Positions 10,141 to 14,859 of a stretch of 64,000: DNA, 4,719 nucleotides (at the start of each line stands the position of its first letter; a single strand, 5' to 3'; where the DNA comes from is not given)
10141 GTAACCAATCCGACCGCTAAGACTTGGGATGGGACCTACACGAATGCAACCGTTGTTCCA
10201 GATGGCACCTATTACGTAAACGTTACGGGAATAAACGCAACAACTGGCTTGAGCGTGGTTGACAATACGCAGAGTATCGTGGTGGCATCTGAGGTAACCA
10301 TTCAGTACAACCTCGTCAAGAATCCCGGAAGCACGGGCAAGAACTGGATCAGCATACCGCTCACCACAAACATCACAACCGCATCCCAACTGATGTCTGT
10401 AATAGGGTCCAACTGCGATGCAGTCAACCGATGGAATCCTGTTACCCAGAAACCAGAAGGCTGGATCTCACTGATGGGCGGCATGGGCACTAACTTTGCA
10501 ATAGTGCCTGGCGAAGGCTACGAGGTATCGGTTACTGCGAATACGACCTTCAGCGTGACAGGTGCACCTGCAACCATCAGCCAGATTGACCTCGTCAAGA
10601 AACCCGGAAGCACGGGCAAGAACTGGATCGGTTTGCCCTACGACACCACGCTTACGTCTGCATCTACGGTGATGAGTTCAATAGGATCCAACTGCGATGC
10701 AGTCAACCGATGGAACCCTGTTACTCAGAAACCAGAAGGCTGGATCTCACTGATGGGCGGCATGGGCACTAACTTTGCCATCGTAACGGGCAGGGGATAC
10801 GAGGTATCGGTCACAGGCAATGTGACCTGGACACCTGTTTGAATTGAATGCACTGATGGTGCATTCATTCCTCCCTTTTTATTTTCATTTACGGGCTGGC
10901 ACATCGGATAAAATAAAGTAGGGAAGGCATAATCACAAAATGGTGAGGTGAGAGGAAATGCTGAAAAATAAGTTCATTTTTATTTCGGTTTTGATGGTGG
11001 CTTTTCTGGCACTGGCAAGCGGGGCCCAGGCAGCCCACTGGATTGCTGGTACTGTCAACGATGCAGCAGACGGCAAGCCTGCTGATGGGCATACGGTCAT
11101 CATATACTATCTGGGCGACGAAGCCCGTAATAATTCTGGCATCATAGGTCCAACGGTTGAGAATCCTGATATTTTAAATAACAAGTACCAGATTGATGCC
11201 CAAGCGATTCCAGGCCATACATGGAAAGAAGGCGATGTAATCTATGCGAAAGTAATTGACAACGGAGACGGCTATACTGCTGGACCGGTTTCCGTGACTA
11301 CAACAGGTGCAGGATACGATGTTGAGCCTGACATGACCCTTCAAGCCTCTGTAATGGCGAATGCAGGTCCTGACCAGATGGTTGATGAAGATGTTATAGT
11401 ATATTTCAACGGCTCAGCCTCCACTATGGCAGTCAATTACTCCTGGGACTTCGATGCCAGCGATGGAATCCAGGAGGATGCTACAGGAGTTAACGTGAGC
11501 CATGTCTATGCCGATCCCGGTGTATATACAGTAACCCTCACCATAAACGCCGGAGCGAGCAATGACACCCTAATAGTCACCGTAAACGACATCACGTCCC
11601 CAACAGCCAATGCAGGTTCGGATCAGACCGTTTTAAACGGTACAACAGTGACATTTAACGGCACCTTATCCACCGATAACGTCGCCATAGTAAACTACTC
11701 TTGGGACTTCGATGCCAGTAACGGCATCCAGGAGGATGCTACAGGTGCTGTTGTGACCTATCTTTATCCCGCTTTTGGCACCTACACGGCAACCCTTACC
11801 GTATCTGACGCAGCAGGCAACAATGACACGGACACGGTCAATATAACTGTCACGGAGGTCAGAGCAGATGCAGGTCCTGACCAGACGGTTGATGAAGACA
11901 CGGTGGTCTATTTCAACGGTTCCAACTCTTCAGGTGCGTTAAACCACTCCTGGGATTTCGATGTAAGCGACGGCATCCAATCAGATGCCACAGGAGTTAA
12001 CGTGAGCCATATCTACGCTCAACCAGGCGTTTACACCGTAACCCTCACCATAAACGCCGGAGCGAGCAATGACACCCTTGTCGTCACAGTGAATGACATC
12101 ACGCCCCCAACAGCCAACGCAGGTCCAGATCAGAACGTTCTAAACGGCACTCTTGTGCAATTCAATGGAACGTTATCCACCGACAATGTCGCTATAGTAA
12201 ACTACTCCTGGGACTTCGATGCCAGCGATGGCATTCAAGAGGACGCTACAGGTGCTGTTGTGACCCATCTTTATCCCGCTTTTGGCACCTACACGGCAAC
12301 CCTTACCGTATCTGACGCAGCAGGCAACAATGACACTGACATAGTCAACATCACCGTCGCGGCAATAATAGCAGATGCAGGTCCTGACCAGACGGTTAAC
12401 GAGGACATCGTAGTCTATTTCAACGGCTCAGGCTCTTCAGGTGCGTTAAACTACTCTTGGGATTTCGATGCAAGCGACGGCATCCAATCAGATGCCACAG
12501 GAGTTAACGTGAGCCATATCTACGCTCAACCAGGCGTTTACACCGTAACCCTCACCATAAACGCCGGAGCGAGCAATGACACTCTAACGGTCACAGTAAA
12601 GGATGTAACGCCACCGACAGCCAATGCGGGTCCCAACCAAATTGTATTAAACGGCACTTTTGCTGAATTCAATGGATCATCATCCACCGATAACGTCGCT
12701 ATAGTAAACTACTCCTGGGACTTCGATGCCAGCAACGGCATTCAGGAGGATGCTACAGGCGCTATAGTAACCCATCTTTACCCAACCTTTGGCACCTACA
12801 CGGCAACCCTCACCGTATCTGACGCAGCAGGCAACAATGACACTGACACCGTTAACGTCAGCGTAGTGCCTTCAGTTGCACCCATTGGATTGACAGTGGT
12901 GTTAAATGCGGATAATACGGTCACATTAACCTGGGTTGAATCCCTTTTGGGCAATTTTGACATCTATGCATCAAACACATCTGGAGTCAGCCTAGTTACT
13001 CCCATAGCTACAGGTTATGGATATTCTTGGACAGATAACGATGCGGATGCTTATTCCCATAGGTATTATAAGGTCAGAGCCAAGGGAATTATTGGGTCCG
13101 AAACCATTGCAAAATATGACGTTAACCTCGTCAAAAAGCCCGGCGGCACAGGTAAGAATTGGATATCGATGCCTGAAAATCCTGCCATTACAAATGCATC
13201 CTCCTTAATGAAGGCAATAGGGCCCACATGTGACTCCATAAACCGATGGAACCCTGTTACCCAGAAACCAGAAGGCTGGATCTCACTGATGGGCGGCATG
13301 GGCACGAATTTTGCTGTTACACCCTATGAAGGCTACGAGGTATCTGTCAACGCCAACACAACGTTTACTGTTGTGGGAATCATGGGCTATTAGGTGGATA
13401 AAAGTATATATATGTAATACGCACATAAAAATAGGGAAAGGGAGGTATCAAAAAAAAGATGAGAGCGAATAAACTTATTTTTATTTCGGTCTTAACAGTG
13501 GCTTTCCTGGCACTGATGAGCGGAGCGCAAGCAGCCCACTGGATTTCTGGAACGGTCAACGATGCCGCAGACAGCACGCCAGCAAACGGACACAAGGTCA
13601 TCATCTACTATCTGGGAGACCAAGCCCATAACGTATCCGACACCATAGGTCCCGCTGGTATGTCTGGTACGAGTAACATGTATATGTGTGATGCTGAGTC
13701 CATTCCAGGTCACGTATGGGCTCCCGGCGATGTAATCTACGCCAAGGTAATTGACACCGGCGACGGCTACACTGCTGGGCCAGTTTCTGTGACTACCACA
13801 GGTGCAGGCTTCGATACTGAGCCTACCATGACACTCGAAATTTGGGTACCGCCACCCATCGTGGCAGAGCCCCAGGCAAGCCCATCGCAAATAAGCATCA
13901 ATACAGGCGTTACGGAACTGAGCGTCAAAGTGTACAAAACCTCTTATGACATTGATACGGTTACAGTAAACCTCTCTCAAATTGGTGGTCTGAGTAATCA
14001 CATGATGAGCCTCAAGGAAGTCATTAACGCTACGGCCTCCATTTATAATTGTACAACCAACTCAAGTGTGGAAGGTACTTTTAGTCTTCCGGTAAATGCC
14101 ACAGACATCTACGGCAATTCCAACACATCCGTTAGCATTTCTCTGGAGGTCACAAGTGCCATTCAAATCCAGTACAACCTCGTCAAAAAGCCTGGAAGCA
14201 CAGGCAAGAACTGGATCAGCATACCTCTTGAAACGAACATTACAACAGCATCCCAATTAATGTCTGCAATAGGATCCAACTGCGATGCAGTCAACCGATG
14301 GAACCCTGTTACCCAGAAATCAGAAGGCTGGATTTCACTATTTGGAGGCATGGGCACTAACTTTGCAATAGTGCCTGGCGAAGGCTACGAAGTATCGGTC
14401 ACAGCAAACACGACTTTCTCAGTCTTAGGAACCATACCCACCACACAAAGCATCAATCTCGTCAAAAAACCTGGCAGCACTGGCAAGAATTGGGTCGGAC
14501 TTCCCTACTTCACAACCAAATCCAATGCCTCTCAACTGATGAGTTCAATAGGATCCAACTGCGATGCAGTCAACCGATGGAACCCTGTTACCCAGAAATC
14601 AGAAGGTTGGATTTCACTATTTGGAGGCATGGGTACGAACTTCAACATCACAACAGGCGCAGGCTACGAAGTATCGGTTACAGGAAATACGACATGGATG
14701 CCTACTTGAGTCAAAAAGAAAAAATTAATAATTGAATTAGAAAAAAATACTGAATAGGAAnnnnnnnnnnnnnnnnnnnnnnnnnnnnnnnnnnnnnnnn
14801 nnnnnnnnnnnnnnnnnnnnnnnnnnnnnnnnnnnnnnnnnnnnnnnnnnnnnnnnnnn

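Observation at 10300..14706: Unrecognised conserved ~85-aa C-terminal module (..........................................) in 7 near-identical copies across four surface-protein genes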

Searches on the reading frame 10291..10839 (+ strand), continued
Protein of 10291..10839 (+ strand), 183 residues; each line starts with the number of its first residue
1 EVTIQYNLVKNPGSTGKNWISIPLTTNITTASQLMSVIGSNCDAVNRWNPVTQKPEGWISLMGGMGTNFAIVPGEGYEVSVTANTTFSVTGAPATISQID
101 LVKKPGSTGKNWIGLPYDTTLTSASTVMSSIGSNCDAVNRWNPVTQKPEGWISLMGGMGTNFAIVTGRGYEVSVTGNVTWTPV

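Call 85: find_related_loci(query=P0161, collection=viral_contigs, flank=8000)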
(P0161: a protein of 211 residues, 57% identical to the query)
Query P0161 (211 aa) in viral_contigs; peptide patterns used: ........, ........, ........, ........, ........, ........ (x = any residue, [..] = any of these).
5 stretches matched a pattern; 1 encode a relative of the query (tblastn E <= 1e-3); 1 distinct loci.
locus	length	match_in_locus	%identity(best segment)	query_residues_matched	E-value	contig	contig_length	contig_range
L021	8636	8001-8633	100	1-211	9e-145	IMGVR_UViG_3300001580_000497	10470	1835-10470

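Call 87: find_encoding_contigs(protein=P0252, flank=5000, max_places=2)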
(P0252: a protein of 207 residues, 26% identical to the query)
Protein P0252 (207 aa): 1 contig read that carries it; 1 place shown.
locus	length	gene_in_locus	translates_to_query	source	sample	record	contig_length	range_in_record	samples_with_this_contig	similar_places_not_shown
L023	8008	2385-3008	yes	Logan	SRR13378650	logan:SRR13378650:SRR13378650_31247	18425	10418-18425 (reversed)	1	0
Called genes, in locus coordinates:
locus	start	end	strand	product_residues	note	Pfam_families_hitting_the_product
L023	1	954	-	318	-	?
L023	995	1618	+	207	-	PF07638:Sigma70_ECF (weak), PF04542:Sigma70_r2, PF08281:Sigma70_r4_2, PF04545:Sigma70_r4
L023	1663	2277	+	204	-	-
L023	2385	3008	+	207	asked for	-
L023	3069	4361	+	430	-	-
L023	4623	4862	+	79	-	-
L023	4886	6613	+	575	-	-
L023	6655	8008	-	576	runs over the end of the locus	PF00884:Sulfatase, PF16347:SGSH_C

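Call 88: find_encoding_contigs(protein=P0242, flank=5000, max_places=2)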
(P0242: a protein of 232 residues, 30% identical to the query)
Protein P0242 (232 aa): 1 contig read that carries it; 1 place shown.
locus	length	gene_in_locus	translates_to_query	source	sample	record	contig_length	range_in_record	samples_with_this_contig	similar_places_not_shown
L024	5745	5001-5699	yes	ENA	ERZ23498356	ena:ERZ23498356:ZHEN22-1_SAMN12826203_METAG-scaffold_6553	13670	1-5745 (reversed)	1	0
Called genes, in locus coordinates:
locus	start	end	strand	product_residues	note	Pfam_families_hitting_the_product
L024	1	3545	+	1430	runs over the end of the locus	PF01364:Peptidase_C25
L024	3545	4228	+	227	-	PF04542:Sigma70_r2, PF04545:Sigma70_r4, PF08281:Sigma70_r4_2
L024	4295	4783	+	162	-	-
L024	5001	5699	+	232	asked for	-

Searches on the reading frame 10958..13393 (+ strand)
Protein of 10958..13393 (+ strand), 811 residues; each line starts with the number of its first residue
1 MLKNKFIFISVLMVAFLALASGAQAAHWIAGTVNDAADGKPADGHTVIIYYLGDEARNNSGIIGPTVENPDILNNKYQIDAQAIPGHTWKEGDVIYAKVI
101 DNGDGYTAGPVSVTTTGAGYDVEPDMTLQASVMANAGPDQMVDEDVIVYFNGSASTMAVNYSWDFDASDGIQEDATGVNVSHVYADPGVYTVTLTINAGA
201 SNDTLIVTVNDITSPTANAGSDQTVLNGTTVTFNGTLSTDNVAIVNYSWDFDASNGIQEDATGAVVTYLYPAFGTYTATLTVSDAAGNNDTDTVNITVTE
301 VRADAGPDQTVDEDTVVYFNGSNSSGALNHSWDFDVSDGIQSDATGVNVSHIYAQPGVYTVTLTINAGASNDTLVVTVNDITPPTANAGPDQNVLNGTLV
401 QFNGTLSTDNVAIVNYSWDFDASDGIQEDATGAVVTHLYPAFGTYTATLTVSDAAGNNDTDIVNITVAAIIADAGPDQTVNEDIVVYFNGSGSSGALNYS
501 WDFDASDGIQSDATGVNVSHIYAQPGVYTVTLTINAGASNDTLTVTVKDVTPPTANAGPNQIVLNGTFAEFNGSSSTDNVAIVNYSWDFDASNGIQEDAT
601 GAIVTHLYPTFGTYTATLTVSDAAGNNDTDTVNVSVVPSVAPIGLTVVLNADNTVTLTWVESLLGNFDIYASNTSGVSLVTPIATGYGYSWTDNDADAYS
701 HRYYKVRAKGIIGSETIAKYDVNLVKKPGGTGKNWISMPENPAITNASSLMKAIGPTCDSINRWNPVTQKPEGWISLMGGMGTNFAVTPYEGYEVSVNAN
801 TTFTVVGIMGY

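Call 3: search_protein_families(library=pfam, proteins=[window:10958-13393:+], max_evalue=0.1)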
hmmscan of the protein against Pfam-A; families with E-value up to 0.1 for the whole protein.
window:10958-13393:+ (811 aa): 9 families
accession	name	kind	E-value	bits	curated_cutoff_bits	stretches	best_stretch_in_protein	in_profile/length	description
PF18911.6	PKD_4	-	2.7e-95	313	27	6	383-467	3-85/85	PKD domain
PF00801.26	PKD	-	2e-56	188.4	23.5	6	394-462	11-76/80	PKD domain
PF22352.2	K319L-like_PKD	-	2.7e-39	133.5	27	5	219-298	1-84/84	K319L-like, PKD domain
PF23722.1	Beta-sand_DEX1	-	5.7e-08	33.7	27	0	516-549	51-84/99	DEX1 beta-sandwich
PF06832.18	BiPBP_C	-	0.00014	22.1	26.8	0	278-296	74-90/90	Penicillin-Binding Protein C-terminus Family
PF18981.6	InlK_D3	-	0.00017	22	25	0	610-636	48-75/75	Internalin K domain (D3/D4)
PF15418.12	DUF4625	-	0.00092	19.9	27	0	274-298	106-130/131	Domain of unknown function (DUF4625)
PF19077.6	Big_13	-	0.0047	17.8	27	0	570-635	30-99/102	Bacterial Ig-like domain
PF00353.25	HemolysinCabind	-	0.072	13.5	23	0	533-543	17-27/36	RTX calcium-binding nonapeptide repeat (4 copies)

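Call 4: search_protein_families(library=ncbifam, proteins=[window:10958-13393:+], max_evalue=0.1)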
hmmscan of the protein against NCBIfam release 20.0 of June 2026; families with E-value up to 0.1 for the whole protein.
window:10958-13393:+ (811 aa): 7 families
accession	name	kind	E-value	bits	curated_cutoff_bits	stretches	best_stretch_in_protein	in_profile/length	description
TIGR00864.1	PCC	subfamily_domain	3e-25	86.9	1861.4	1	177-647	1018-1483/2700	polycystin cation channel protein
NF058578.1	CPR_pilus_PamR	equivalog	7.7e-11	41.4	300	3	148-197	172-223/297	pilus system RbmA-like protein PamR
TIGR04183.1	Por_Secre_tail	domain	0.0012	18.8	23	0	339-369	36-64/72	T9SS type A sorting domain-containing protein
TIGR03769.1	P_ac_wall_RPT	domain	0.0015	19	30.9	0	522-538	9-29/41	TIGR03769 domain-containing protein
NF033932.1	LapB_rpt_80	domain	0.002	18.4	45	0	612-656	1-41/83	LapB repeat-containing protein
NF011398.0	PRK14823.1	equivalog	0.024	14.5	272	0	511-534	66-89/191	non-canonical purine NTP diphosphatase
NF006552.0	PRK09051.1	subfamily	0.045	13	565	0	249-304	213-268/395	beta-ketothiolase BktB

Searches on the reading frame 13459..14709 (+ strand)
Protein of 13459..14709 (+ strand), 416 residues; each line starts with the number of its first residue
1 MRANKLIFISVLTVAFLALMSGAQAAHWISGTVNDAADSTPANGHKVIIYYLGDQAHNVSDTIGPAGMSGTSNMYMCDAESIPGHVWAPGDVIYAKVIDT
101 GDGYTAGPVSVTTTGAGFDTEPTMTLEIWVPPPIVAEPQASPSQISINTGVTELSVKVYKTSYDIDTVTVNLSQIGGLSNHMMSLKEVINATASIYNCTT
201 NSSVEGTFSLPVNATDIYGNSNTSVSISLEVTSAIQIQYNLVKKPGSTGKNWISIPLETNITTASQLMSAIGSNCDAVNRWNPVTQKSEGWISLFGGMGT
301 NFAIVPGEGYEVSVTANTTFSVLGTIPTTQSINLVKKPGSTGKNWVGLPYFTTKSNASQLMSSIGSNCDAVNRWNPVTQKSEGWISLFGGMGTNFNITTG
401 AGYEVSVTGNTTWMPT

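Call 3: search_protein_families(library=pfam, proteins=[window:13459-14709:+], max_evalue=0.1)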
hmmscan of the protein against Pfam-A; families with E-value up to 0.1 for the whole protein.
window:13459-14709:+ (416 aa): 4 families
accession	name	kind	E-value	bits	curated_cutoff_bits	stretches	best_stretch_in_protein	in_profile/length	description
PF22294.1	DUF6966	-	0.0033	17.9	27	0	382-393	28-39/53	Domain of unknown function (DUF6966)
PF14990.11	DUF4516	-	0.01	15.9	27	1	8-29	10-31/46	Domain of unknown function (DUF4516)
PF19077.6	Big_13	-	0.019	15.9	27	1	164-231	39-100/102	Bacterial Ig-like domain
PF21264.3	DYNC2H1_AAA_dom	-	0.067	13.8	27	0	360-399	45-84/96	Cytoplasmic dynein 2 heavy chain 1, AAA+ ATPase domain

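Call 4: search_protein_families(library=ncbifam, proteins=[window:13459-14709:+], max_evalue=0.1)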
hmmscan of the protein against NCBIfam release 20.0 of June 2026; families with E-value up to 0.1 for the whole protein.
window:13459-14709:+ (416 aa): 0 families
